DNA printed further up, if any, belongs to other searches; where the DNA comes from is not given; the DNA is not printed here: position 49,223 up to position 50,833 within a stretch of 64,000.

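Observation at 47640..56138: Two-component system with a GAFTGA-less NtrC-family regulator immediately upstream of a TonB-dependent receptor, ExbB, two ExbD paralogues and TonB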

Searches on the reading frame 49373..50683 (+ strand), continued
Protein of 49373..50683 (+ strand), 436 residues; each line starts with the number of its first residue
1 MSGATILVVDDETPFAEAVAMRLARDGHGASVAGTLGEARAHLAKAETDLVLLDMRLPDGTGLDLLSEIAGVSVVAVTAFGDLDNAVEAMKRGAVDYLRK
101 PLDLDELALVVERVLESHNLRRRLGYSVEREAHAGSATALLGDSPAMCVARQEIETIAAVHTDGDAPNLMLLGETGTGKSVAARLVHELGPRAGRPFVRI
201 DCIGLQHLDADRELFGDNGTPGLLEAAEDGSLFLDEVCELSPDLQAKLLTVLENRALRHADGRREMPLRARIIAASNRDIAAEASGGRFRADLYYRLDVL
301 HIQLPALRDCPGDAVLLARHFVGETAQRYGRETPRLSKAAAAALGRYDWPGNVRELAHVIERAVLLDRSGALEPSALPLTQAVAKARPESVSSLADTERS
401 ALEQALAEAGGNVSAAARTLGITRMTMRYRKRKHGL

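Call 21: find_encoding_contigs(protein=P0090, flank=10000, max_places=1)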
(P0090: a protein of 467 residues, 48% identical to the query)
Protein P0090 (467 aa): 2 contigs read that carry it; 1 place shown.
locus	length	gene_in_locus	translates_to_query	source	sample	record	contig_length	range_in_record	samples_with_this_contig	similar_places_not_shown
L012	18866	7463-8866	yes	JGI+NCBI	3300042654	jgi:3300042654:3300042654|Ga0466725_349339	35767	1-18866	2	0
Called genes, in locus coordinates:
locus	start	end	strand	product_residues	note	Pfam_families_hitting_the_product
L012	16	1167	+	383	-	PF05050:Methyltransf_21 (weak)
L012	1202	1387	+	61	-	-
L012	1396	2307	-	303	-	PF20030:bpMoxR (weak), PF00004:AAA (weak), PF07726:AAA_3, PF07728:AAA_5, PF17863:AAA_lid_2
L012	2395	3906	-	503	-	PF03853:YjeF_N, PF01256:Carb_kinase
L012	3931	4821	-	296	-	PF10502:Peptidase_S26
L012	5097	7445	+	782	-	PF07715:Plug, PF00593:TonB_dep_Rec_b-barrel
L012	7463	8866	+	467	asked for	PF00072:Response_reg, PF00158:Sigma54_activat, PF14532:Sigma54_activ_2, PF07728:AAA_5 (weak), PF25601:AAA_lid_14, PF02954:HTH_8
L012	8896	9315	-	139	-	PF07883:Cupin_2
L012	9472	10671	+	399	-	PF22660:RS_preATP-grasp-like, PF02222:ATP-grasp, PF07478:Dala_Dala_lig_C, PF21244:PurT_C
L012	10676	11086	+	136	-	PF01152:Bac_globin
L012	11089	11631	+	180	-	-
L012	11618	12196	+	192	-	-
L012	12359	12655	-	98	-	-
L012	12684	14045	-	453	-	PF00270:DEAD, PF04851:ResIII (weak), PF00271:Helicase_C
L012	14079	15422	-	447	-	PF00270:DEAD, PF04851:ResIII, PF00271:Helicase_C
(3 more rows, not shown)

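Call 23: search_solved_structures(query=window:49373-50683:+, show_alignments=3, max_evalue=1e-30)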
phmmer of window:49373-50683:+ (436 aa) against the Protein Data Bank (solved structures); distinct sequences matched with E-value up to 1e-30: 33.
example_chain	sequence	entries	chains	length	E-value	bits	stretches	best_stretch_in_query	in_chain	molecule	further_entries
4l4u_A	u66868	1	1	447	8e-66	226.1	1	5-435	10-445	Transcriptional regulator (NtrC family)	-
1ny5_A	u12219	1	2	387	4.9e-63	216.9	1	6-369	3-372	transcriptional regulator (NtrC family)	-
3dzd_A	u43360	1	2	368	3.7e-58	200.8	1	6-373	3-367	Transcriptional regulator (NtrC family)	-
5ep0_A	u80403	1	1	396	6.5e-58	200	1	5-371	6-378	Putative repressor protein luxO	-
1ojl_A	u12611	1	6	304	1.4e-52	182.5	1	140-428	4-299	TRANSCRIPTIONAL REGULATORY PROTEIN ZRAR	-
5m7n_A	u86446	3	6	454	1.1e-51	179.5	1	4-428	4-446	Nitrogen assimilation regulatory protein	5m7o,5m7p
9qq6_C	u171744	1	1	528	2.2e-47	165.3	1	137-430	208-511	Nif-specific regulatory protein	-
6iy8_A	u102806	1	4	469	6.8e-46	160.4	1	164-367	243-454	Positive regulator CapR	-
4ly6_A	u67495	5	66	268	4.8e-45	157.6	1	164-369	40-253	Transcriptional regulator (NtrC family)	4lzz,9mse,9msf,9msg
1ny6_A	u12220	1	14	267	4.8e-45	157.6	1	164-369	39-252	transcriptional regulator (NtrC family)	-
3m0e_A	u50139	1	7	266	3.3e-44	154.9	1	164-369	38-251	Transcriptional regulator (NtrC family)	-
4qhs_A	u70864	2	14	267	5.8e-42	147.5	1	166-375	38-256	Flagellar regulatory protein C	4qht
6lua_A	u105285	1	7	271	3.7e-41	144.8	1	166-375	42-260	Flagellar regulatory protein C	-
8p53_C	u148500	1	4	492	4.8e-41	144.5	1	118-404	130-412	Transcriptional regulator FleQ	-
6luf_A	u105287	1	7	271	9.7e-41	143.5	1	166-375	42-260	Flagellar regulatory protein C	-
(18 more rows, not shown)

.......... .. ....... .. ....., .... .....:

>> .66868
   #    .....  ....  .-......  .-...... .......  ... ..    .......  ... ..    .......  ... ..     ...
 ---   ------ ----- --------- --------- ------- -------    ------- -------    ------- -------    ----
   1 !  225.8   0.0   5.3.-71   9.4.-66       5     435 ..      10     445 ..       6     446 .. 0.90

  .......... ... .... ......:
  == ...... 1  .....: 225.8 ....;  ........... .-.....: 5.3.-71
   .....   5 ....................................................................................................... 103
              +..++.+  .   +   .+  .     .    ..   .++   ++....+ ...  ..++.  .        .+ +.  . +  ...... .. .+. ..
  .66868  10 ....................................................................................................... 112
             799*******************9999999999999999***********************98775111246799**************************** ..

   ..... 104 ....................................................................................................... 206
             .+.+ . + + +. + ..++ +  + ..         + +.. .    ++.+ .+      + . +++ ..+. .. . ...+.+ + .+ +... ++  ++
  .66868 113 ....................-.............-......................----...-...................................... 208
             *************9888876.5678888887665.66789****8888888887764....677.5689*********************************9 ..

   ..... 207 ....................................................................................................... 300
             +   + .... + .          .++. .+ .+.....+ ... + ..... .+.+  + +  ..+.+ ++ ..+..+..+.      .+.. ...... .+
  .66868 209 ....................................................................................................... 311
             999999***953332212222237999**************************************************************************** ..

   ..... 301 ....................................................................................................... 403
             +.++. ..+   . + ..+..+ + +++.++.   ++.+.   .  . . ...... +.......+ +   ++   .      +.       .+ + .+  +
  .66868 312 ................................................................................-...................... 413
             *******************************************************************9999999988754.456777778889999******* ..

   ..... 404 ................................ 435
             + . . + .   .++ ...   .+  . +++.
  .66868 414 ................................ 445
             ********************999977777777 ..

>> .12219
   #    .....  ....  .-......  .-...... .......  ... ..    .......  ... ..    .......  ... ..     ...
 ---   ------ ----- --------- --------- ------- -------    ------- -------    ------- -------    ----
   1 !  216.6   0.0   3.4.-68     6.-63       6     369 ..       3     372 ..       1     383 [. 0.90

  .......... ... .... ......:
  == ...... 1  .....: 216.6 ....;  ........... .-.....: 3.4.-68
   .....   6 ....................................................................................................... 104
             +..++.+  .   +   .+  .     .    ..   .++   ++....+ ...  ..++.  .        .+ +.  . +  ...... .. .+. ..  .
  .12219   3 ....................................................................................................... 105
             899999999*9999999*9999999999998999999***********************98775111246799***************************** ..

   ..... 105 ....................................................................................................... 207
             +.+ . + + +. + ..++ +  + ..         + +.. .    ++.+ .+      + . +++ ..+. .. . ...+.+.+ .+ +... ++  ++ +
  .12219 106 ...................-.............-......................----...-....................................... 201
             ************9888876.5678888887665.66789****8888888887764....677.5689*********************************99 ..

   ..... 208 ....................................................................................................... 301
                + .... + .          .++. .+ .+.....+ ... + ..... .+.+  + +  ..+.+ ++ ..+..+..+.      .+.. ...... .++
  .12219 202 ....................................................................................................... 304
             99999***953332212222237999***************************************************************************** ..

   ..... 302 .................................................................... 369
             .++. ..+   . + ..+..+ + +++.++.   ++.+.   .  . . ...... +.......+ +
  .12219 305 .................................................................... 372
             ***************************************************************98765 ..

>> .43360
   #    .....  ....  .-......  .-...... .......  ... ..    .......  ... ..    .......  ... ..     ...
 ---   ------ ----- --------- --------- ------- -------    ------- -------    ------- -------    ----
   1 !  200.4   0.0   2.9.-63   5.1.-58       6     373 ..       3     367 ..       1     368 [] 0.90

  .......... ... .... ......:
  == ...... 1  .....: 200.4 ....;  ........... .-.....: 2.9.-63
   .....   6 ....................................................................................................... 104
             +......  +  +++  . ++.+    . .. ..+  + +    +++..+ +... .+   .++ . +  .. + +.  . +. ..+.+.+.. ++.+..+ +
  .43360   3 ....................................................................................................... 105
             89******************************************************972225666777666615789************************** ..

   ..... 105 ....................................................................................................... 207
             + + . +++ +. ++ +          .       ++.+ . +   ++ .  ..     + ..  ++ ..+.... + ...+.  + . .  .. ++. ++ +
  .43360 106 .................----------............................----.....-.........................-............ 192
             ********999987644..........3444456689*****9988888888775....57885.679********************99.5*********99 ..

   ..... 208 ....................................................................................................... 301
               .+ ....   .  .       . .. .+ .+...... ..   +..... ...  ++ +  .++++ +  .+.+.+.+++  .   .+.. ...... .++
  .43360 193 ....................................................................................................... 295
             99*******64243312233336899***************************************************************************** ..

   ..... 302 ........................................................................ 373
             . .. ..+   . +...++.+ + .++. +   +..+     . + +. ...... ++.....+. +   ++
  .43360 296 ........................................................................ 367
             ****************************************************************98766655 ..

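Call 26: find_related_loci(query=A1, collection=genome_contigs, flank=8000)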
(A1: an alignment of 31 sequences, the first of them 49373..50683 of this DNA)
Query A1 (436 aa) in genome_contigs; peptide patterns used: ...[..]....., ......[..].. (x = any residue, [..] = any of these).
600 stretches matched a pattern (row limit reached: there are more); 599 encode a relative of the query (tblastn E <= 1e-3); the best 80 are kept; 80 distinct loci.
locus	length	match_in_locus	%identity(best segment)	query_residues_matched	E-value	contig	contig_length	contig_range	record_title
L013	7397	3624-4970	46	6-436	2e-113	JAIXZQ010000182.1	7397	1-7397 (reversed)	MAG: Methylophilus sp. isolate D8_MAG_00056 pond_D8_MAG_00056_000000000013, whole genome shotgun sequence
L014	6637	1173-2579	46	6-436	1e-113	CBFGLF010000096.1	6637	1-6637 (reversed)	MAG TPA_asm: uncultured Methylotenera sp. isolate SRR29743981_binner12_Refined_11 genome assembly, contig: ERZ27251305.1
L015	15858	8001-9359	46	6-436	3e-113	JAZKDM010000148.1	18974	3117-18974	MAG: Pseudomonadota bacterium isolate DC_HB_01_SPN181219-bin051 DCHB01SPN_B051_0_000000000148, whole genome shotgun sequ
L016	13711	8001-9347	46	4-436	1e-109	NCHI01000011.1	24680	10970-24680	MAG: Methylotenera sp. 24-45-7 04302015_24_scaffold_342, whole genome shotgun sequence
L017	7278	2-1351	41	8-436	2e-94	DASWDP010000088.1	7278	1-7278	MAG TPA_asm: Gemmatimonadales bacterium isolate SMAG_U2739 k141_905981, whole genome shotgun sequence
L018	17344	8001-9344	38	4-436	5e-84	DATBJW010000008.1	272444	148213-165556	MAG TPA_asm: Gemmatimonadota bacterium isolate SMAG_U3930 k141_4107305, whole genome shotgun sequence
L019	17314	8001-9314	37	4-436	1e-82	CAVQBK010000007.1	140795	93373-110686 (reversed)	MAG: uncultured bacterium isolate MFD02923.bin.1.27 genome assembly, contig: contig_38415, whole genome shotgun sequence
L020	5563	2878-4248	37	2-433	1e-81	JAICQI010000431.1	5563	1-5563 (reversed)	MAG: Pyrinomonadaceae bacterium isolate TY_HY_2_bin.36 k141_4050335_length_5563_cov_20.6935, whole genome shotgun sequen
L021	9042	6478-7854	40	1-433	1e-80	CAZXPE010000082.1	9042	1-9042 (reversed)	MAG TPA_asm: uncultured bacterium isolate SRP090828_co1_86 genome assembly, contig: NODE_1530_length_9042_cov_9.100256,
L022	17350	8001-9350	36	6-434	4e-80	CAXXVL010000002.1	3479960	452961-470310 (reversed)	MAG: Smithellaceae bacterium isolate ea3e3a57-e723-42e2-b213-d72c633126af genome assembly, contig: contig_2, whole genom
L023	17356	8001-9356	33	5-436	6e-80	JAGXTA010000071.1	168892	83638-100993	MAG: Deltaproteobacteria bacterium isolate CROMO_BS_46_3 c_000000320257, whole genome shotgun sequence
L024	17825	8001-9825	37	5-436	5e-79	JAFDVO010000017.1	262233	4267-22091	MAG: Acidobacteria bacterium isolate SZAS-18 ACID-KAN-4__17__length-262233, whole genome shotgun sequence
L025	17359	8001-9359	35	2-436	3e-79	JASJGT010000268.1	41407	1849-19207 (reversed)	MAG: Desulfuromusa sp. isolate ChS5.bin.38 ChesSed_k141_413595, whole genome shotgun sequence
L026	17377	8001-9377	39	2-436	5e-79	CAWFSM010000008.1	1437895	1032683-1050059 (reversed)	MAG: uncultured delta proteobacterium isolate MFD00905.bin.1.69 genome assembly, contig: contig_9763, whole genome shotg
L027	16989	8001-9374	37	6-436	1e-78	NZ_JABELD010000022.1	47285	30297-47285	Acidithiobacillus concretivorus strain ATCC 19703 Contig22, whole genome shotgun sequence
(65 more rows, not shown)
